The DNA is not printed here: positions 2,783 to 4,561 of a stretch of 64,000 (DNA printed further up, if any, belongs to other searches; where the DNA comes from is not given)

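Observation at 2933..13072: Single-strand type IV pilus-like operon ending in a two-domain KaiC-like ATPase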

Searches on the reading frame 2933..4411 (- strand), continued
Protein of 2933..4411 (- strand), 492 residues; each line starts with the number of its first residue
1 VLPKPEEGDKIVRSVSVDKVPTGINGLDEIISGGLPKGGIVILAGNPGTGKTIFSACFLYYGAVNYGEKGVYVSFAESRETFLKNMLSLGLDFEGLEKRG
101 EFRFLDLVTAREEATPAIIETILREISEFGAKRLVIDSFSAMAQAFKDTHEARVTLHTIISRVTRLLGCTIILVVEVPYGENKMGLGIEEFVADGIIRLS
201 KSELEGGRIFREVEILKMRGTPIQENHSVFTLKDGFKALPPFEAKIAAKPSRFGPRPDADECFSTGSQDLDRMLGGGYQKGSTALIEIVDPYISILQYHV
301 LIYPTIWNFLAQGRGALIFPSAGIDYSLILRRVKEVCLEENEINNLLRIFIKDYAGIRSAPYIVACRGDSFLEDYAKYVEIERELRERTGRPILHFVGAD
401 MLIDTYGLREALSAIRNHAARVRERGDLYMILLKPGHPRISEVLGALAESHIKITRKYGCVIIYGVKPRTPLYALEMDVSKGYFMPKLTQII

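Call 20: find_related_loci(query=A1, collection=genome_contigs, flank=10000)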
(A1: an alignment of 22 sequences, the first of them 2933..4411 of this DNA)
Query A1 (492 aa) in genome_contigs; peptide patterns used: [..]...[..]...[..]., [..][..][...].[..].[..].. (x = any residue, [..] = any of these).
600 stretches matched a pattern (row limit reached: there are more); 500 encode a relative of the query (tblastn E <= 1e-3); the best 80 are kept; 80 distinct loci.
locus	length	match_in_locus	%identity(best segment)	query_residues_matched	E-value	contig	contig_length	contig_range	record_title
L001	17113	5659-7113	74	8-492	0e+0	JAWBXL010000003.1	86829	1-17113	MAG: Candidatus Bathyarchaeia archaeon isolate JZ-1_201803_bins_90 JZ-1_201803_bins_90_scaffold_3, whole genome shotgun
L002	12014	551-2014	73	5-492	0e+0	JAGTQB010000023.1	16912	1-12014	MAG: Candidatus Bathyarchaeota archaeon isolate JZ_bin_23 JZ_bin_23_NODE_23, whole genome shotgun sequence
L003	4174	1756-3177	63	17-492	0e+0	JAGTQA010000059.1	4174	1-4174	MAG: Candidatus Bathyarchaeota archaeon isolate JZ_bin_14 JZ_bin_14_NODE_4816, whole genome shotgun sequence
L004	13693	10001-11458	62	5-492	0e+0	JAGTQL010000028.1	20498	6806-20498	MAG: Candidatus Bathyarchaeota archaeon isolate QZM_A2_bin_23 QZM_A2_bin_23_scaffold_1469_curated, whole genome shotgun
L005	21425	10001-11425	61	16-492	0e+0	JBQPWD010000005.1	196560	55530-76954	MAG: Candidatus Bathyarchaeota archaeon isolate SZTDM_202302_bins_159 SZTDM_202302_bins_159_scaffold_5, whole genome sho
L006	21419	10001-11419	62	18-492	0e+0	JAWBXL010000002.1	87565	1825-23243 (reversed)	MAG: Candidatus Bathyarchaeia archaeon isolate JZ-1_201803_bins_90 JZ-1_201803_bins_90_scaffold_2, whole genome shotgun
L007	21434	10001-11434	59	13-492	0e+0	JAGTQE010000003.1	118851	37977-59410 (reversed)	MAG: Candidatus Bathyarchaeota archaeon isolate JZ_bin_36.2 JZ_bin_36.2_NODE_3, whole genome shotgun sequence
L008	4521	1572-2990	55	20-492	0e+0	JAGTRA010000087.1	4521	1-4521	MAG: Candidatus Bathyarchaeota archaeon isolate DRTY-8_2_bin_26 DRTY-8_2_bin_26_NODE_89, whole genome shotgun sequence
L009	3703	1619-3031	55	20-492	3e-171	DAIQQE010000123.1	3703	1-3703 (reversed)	MAG TPA_asm: Candidatus Nezhaarchaeales archaeon isolate CTOTU25735 NODE_2013_length_3703_cov_7.592105, whole genome sho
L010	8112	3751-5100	53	41-492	2e-157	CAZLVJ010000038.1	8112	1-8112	MAG TPA_asm: uncultured Nitrososphaerota archaeon isolate SRP104967_co1_61 genome assembly, contig: NODE_3019_length_811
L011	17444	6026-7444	50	18-492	1e-153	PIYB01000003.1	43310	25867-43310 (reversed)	MAG: Candidatus Bathyarchaeota archaeon isolate M8_bin162 bin162_scaffold193, whole genome shotgun sequence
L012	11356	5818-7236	47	18-492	6e-148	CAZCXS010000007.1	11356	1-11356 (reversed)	MAG TPA_asm: uncultured Candidatus Bathyarchaeia archaeon isolate binchicken_co6_464 genome assembly, contig: NODE_6887_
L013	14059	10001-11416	47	19-492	3e-147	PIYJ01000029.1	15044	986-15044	MAG: Candidatus Bathyarchaeota archaeon isolate M10_bin190 bin1901_scaffold2624, whole genome shotgun sequence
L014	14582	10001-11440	45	15-492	7e-142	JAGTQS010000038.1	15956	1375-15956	MAG: Candidatus Bathyarchaeota archaeon isolate QZM_B1_bin_12_1 QZM_B1_bin_12_1_scaffold_3713_curated, whole genome shot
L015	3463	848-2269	47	16-491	9e-144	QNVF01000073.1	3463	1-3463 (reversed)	MAG: Candidatus Nezhaarchaeota archaeon WYZ-LMO8 Nezharchaeota_archaeon_WYZ-LMO8_contig-73, whole genome shotgun sequenc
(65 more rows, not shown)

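Call 29: search_solved_structures(query=A1, max_evalue=0.001)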
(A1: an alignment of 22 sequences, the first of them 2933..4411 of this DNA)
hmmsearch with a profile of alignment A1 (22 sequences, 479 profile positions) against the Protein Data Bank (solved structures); distinct sequences matched with E-value up to 0.001: 50.
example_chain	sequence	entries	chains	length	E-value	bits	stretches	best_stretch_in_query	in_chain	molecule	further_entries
8zn5_B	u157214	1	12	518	1.4e-81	277.7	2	5-233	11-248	KaiC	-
8zn6_F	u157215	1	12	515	6.6e-72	245.8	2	3-239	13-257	KaiC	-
5jwq_A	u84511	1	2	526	7.9e-71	242.3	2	3-239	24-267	Circadian clock protein kinase KaiC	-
4o0m_A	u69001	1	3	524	3.7e-70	240.1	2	3-239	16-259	Circadian clock protein kinase KaiC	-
7dy1_A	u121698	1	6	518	3.8e-70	240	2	3-239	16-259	Circadian clock protein kinase KaiC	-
4dug_A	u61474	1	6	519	1.6e-69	238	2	5-238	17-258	Circadian clock protein kinase kaiC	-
7s65_A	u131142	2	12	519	2.8e-69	237.1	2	5-238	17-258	Circadian clock protein kinase KaiC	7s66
8jon_A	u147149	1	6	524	2.9e-69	237.1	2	4-238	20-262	Circadian clock oscillator protein KaiC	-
7x1z_A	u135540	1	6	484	3e-69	237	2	5-238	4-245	Circadian clock oscillator protein KaiC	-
3s1a_A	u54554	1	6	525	3.2e-69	236.9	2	5-238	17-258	Circadian clock protein kinase kaiC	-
9ofh_A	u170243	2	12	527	3.3e-69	236.9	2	5-238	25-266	Circadian clock oscillator protein KaiC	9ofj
3k09_A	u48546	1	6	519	5.9e-69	236.1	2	5-238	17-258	Circadian clock protein kinase kaiC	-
7wdc_A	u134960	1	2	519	7.7e-69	235.7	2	5-238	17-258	Circadian clock protein kinase KaiC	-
7dyk_A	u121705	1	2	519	9.4e-69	235.4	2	5-238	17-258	Circadian clock protein kinase KaiC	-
3k0f_A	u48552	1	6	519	1.2e-68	235.1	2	5-238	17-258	Circadian clock protein kinase KaiC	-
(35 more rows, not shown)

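Call 57: predict_structure(alignment_id=A1)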
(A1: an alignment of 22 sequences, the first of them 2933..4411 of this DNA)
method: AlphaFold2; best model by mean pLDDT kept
length: 492 residues; sequences in the alignment: 22
mean_pLDDT: 87.0   pTM: 0.83
mean pLDDT of the five models: 87.0, 84.1, 83.9, 71.9, 71.5
residues with pLDDT >= 90: 278; 70-90: 168; 50-70: 31; < 50: 15
segments of 3 or more residues with pLDDT < 50: 1-15
pLDDT, mean of each block of 10 residues (from residue 1): 38 58 87 86 86 93 91 89 91 95 84 67 88 87 71 72 80 78 58 83 87 89 86 90 89 94 97 96 96 92 96 96 89 91 95 85 89 90 95 96 90 92 95 92 95 94 95 95 94 90
secondary structure, 60 per line:
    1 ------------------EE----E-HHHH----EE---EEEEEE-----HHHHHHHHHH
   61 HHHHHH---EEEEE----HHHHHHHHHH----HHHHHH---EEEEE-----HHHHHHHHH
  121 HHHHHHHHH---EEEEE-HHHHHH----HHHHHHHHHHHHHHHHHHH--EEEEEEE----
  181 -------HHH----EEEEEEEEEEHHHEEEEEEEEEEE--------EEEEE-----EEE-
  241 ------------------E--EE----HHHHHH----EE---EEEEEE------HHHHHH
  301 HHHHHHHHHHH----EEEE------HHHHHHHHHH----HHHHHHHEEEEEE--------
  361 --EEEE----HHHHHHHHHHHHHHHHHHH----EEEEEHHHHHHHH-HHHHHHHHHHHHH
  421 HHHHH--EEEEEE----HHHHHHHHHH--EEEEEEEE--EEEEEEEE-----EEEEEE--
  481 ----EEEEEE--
elements in order: H27-30 E40-45 H51-66 E70-74 H79-88 H93-98 E102-106 H112-129 E133-137 H139-144 H149-167 E170-176 E195-204 E208-218 E227-231 E237-239 H268-273 E283-288 H295-311 E316-319 H326-335 H340-346 E347-352 E363-366 H371-389 E394-398 H399-406 H408-425 E428-433 H438-447 E450-457 E460-467 E473-478 E485-490

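Call 64: fold_search(model_id=the predicted structure, library=pdb)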
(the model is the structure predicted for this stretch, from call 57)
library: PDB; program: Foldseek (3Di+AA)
matches with E <= 10: 1923; with E <= 0.001: 1156
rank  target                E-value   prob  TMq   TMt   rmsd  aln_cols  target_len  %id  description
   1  7s65_B                2.7e-32  1.00  0.46  0.49  18.1       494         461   24  Compressed conformation of nighttime state KaiC (released 2021-09-22)
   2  7s66_A                1.2e-31  1.00  0.46  0.46  19.2       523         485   24  Extended conformation of nighttime state KaiC (released 2021-09-22)
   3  8zn6_I                3.4e-31  1.00  0.45  0.48  18.7       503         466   24  Crystal Structure of Designed Clock Protein KaiC (released 2025-04-16)
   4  8zn5_C                5.3e-31  1.00  0.47  0.50  18.6       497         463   26  Crystal Structure of Designed Clock Protein KaiC (released 2025-04-16)
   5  4ijm_C                1.1e-30  1.00  0.46  0.46  18.6       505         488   24  Crystal structure of circadian clock protein KaiC A422V mutant (released 2013-02-13)
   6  3k0f_D                1.1e-30  1.00  0.45  0.46  18.7       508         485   24  Crystal structure of the phosphorylation-site double mutant T426A/T432A of the KaiC circadian clock protein (released 2010-03-31)
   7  4dug_D                1.5e-30  1.00  0.45  0.45  19.0       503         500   24  Crystal Structure of Circadian Clock Protein KaiC E318A Mutant (released 2012-03-14)
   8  4ijm_D                1.5e-30  1.00  0.46  0.46  18.7       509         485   24  Crystal structure of circadian clock protein KaiC A422V mutant (released 2013-02-13)
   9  4o0m_C                1.8e-30  1.00  0.46  0.47  19.1       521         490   24  Crystal structure of T. Elongatus BP-1 Clock Protein KaiC (released 2014-05-14)
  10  8zn5_B                1.9e-30  1.00  0.45  0.49  18.9       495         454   26  Crystal Structure of Designed Clock Protein KaiC (released 2025-04-16)
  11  8zn6_K                2.0e-30  1.00  0.44  0.47  18.9       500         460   25  Crystal Structure of Designed Clock Protein KaiC (released 2025-04-16)
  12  4ijm_A                2.3e-30  1.00  0.46  0.45  18.6       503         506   24  Crystal structure of circadian clock protein KaiC A422V mutant (released 2013-02-13)
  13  4ijm_E                2.4e-30  1.00  0.46  0.46  18.8       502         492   24  Crystal structure of circadian clock protein KaiC A422V mutant (released 2013-02-13)
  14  8zn5_K                2.5e-30  1.00  0.47  0.51  17.7       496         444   26  Crystal Structure of Designed Clock Protein KaiC (released 2025-04-16)
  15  8zn5_F                2.5e-30  1.00  0.46  0.50  18.6       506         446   26  Crystal Structure of Designed Clock Protein KaiC (released 2025-04-16)
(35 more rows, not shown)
